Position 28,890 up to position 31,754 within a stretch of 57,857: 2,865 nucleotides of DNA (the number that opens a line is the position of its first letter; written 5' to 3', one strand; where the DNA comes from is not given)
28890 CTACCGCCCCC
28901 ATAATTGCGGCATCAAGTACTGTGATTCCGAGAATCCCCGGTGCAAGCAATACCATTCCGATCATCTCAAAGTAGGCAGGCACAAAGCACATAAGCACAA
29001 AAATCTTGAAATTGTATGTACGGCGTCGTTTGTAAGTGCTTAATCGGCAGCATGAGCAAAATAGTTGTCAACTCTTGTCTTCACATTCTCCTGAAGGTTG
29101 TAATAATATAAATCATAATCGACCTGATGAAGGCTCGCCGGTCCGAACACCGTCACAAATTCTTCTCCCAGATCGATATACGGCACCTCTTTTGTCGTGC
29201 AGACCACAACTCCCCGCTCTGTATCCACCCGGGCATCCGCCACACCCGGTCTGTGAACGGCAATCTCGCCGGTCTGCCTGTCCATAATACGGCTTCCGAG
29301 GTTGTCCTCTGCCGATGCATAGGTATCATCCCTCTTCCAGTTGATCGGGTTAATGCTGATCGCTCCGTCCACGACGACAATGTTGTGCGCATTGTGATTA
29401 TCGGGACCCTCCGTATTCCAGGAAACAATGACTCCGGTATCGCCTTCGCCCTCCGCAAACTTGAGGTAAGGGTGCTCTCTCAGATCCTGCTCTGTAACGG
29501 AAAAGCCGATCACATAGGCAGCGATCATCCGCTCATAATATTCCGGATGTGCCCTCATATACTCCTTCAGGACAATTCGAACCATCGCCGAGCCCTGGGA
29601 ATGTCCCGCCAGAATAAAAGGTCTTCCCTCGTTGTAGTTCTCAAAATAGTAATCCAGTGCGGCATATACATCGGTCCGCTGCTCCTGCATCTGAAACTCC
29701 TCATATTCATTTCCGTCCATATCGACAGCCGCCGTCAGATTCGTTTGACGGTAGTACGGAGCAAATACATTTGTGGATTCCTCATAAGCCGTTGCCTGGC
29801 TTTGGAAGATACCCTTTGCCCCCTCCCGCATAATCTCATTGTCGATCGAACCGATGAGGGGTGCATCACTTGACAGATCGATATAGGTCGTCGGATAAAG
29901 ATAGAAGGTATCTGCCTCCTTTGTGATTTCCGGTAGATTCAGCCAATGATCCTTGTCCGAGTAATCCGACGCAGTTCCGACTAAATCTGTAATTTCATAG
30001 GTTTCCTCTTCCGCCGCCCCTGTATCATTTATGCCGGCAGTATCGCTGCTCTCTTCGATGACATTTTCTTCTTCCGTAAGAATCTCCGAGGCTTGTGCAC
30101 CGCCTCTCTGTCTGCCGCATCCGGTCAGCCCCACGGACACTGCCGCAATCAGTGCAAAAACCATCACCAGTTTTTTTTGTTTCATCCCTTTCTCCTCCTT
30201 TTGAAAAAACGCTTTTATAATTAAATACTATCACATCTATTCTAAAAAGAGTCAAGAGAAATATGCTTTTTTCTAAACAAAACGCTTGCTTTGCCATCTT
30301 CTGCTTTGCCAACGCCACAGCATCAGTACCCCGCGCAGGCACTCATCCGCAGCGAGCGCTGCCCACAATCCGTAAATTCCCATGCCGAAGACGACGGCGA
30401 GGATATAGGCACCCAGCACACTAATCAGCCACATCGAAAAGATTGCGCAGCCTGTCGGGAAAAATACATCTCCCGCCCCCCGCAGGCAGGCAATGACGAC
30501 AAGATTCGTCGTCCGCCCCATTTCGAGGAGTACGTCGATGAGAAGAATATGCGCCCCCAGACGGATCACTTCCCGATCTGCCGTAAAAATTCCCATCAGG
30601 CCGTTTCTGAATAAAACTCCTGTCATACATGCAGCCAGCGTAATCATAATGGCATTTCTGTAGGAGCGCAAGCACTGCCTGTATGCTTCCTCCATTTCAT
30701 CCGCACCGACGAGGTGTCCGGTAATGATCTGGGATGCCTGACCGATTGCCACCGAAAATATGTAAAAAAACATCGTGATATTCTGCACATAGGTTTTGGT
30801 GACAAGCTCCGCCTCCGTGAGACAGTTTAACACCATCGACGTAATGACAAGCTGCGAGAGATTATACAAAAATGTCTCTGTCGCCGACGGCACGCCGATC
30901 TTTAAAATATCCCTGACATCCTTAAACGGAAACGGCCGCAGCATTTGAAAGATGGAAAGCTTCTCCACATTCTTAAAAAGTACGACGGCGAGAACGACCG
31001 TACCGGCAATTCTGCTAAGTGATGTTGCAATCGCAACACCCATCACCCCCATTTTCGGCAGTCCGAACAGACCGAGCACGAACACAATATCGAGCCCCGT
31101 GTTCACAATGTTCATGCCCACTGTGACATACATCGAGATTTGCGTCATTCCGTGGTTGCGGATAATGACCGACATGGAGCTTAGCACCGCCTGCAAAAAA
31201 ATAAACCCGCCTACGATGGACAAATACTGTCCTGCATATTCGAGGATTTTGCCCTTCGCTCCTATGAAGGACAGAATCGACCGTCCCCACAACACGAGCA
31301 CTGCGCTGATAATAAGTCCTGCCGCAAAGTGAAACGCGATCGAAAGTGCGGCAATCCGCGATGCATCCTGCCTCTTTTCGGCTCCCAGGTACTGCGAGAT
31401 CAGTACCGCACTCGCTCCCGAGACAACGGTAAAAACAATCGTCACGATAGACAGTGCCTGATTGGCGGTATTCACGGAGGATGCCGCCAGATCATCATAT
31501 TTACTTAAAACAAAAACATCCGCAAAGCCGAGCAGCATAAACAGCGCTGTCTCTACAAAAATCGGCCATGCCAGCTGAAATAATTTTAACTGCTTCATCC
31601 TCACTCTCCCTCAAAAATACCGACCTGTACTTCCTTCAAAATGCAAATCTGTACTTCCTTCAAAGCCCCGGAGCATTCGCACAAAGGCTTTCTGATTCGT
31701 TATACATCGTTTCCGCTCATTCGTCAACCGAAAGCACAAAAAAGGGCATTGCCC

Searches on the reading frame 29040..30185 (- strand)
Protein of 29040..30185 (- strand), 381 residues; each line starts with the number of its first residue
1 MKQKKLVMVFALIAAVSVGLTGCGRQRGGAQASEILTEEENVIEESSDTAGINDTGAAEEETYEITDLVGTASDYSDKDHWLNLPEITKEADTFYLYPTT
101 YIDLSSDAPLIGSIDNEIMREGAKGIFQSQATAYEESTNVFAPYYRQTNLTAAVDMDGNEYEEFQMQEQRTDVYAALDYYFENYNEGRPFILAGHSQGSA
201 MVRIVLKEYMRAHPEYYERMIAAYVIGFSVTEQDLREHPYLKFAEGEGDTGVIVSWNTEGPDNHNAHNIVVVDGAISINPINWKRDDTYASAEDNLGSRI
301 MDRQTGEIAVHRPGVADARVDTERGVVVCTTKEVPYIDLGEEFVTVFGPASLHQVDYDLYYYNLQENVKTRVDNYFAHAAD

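Call 44: search_protein_families(library=pfam, proteins=[window:29040-30185:-], max_evalue=0.00001)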
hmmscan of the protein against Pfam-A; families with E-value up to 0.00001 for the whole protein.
window:29040-30185:- (381 aa): 1 family
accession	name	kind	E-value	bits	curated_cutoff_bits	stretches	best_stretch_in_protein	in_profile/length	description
PF11288.14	DUF3089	-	2.2e-46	158.4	23.4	1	91-286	1-207/207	Protein of unknown function (DUF3089)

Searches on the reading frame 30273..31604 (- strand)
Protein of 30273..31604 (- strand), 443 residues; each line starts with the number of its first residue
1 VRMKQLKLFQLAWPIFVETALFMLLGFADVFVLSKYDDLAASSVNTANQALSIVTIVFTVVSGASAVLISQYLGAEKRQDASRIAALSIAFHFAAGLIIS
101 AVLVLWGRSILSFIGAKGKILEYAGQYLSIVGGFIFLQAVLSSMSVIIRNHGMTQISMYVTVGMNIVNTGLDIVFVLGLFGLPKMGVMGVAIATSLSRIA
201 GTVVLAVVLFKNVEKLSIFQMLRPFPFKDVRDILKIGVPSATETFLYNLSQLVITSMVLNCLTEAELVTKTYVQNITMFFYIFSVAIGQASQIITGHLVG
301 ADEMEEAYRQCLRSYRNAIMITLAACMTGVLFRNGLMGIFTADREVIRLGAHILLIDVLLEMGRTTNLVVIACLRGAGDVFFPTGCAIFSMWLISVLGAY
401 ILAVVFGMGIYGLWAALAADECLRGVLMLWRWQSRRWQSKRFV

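Call 44: search_protein_families(library=pfam, proteins=[window:30273-31604:-], max_evalue=0.00001)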
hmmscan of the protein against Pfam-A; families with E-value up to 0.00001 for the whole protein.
window:30273-31604:- (443 aa): 1 family
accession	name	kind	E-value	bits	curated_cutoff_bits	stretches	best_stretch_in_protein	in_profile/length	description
PF01554.23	MatE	-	3.1e-43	147.7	24.9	2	14-172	1-159/161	MatE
